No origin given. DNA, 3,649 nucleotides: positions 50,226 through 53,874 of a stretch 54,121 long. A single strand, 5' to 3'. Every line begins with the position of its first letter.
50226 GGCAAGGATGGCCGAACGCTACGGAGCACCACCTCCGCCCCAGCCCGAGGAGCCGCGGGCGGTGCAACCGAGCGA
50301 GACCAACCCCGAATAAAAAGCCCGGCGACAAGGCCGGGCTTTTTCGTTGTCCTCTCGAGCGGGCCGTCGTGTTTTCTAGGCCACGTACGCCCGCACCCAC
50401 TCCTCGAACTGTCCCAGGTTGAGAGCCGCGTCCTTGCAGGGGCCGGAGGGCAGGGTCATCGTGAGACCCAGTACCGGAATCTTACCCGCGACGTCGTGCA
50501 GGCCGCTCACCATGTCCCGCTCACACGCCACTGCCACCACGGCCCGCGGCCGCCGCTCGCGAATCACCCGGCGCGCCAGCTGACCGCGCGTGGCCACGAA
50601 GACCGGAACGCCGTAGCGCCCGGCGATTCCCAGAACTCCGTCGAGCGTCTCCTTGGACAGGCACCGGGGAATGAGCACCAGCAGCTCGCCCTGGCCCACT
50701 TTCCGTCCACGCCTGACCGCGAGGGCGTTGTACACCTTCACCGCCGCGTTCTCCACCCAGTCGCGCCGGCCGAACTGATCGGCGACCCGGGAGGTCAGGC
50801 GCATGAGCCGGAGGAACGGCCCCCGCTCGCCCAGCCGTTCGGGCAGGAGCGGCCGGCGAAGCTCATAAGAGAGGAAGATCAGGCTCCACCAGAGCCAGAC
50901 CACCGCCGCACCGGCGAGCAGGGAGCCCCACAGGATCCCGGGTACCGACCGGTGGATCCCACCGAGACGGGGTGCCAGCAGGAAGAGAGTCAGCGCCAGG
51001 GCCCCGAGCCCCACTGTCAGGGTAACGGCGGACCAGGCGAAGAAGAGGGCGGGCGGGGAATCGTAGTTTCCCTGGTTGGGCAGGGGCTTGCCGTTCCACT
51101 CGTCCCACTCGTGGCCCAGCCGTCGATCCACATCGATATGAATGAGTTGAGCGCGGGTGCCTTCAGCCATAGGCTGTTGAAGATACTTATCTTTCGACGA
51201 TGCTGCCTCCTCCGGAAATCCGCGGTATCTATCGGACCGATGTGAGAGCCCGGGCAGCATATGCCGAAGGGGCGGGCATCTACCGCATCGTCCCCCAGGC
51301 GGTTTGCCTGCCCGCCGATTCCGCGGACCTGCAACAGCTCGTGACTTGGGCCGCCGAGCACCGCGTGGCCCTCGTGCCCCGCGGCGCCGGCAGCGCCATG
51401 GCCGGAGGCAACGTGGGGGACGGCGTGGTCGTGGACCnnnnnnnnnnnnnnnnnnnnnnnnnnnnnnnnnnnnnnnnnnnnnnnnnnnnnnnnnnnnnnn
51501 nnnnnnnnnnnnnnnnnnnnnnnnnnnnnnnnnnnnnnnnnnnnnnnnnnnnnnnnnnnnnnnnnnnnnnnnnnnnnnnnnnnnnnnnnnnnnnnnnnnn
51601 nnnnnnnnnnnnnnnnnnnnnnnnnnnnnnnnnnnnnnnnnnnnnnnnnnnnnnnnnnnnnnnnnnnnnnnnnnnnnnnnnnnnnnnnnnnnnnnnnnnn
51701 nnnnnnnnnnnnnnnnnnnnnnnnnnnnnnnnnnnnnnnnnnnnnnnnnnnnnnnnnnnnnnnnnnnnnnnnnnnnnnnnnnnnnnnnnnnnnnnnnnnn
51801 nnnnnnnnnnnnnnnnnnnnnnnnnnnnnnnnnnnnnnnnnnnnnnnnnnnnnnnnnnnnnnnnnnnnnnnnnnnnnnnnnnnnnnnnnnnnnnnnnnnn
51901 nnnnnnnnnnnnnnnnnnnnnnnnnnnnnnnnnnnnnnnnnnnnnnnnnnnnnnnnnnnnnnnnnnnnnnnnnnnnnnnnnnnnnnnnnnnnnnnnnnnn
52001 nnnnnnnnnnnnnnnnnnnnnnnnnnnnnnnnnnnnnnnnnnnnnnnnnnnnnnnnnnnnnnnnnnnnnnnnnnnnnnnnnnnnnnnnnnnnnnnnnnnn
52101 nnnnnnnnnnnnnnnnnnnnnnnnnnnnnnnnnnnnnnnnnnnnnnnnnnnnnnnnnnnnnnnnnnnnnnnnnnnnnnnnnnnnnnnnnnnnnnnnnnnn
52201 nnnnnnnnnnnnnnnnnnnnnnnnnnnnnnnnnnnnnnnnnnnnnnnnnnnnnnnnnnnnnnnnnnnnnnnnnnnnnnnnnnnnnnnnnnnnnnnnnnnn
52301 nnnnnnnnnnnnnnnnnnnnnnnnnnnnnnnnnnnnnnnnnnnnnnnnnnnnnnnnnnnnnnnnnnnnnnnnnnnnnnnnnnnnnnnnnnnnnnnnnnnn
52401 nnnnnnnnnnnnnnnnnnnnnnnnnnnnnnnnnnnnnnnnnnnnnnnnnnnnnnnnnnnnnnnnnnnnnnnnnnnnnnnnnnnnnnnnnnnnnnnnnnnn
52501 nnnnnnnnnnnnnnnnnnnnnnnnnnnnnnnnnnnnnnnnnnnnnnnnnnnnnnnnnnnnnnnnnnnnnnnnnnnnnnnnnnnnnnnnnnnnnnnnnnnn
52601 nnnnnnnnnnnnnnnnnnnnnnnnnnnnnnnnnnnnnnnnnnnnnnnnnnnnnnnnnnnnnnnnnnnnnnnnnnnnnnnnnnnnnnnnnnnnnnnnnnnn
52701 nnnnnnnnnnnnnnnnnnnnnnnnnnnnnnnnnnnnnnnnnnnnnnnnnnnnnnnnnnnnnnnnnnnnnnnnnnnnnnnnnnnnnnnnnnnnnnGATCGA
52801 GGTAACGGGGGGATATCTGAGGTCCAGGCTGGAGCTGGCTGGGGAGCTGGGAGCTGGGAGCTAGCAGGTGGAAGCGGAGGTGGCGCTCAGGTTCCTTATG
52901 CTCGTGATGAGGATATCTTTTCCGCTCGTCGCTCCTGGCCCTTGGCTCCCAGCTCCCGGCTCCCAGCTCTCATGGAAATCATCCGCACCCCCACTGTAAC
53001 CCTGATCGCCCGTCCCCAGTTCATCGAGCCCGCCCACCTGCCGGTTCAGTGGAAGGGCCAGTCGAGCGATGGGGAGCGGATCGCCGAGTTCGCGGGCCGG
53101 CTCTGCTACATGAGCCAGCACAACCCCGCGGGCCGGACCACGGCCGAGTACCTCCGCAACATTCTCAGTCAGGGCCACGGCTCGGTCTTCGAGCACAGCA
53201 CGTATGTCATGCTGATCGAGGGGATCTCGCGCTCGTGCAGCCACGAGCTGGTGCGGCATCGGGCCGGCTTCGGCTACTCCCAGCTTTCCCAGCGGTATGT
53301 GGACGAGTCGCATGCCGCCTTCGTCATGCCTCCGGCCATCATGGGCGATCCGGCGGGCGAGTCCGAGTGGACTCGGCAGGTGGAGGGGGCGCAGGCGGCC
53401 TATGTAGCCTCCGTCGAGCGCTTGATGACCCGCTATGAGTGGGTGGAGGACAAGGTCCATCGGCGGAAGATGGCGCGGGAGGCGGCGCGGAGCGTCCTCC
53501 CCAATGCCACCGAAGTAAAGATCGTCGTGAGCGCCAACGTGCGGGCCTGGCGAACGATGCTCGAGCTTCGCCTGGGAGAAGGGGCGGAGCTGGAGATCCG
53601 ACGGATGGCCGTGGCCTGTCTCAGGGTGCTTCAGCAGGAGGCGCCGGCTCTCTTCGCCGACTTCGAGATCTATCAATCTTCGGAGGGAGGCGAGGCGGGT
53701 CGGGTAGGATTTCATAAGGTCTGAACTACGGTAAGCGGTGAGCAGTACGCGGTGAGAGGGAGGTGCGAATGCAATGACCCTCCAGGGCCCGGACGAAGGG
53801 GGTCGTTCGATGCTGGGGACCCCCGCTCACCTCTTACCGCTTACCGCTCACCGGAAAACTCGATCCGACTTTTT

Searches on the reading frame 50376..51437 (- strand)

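Call 24: search_protein_families(library=pfam, proteins=[window:50376-51437:-])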
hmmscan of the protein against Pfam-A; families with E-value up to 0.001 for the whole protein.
window:50376-51437:- (353 aa): 1 family
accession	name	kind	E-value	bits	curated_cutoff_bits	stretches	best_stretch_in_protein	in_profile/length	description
PF01976.22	DUF116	-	2.6e-21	76.1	25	1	269-346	77-153/155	Protein of unknown function DUF116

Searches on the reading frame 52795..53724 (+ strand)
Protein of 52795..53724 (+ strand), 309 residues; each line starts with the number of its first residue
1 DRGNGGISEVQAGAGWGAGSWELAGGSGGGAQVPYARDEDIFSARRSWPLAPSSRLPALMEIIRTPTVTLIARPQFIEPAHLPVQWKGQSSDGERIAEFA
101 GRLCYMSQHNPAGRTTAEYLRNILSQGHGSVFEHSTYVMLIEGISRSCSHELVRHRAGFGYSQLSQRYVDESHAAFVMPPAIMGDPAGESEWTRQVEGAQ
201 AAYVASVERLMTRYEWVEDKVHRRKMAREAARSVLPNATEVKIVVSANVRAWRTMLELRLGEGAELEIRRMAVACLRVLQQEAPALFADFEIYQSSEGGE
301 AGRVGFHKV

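Call 24: search_protein_families(library=pfam, proteins=[window:52795-53724:+])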
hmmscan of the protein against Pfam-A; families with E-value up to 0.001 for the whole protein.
window:52795-53724:+ (309 aa): 1 family
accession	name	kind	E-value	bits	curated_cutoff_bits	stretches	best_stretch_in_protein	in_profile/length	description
PF02511.20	Thy1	-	2.3e-54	184.5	24.8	1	91-285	7-191/191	Thymidylate synthase complementing protein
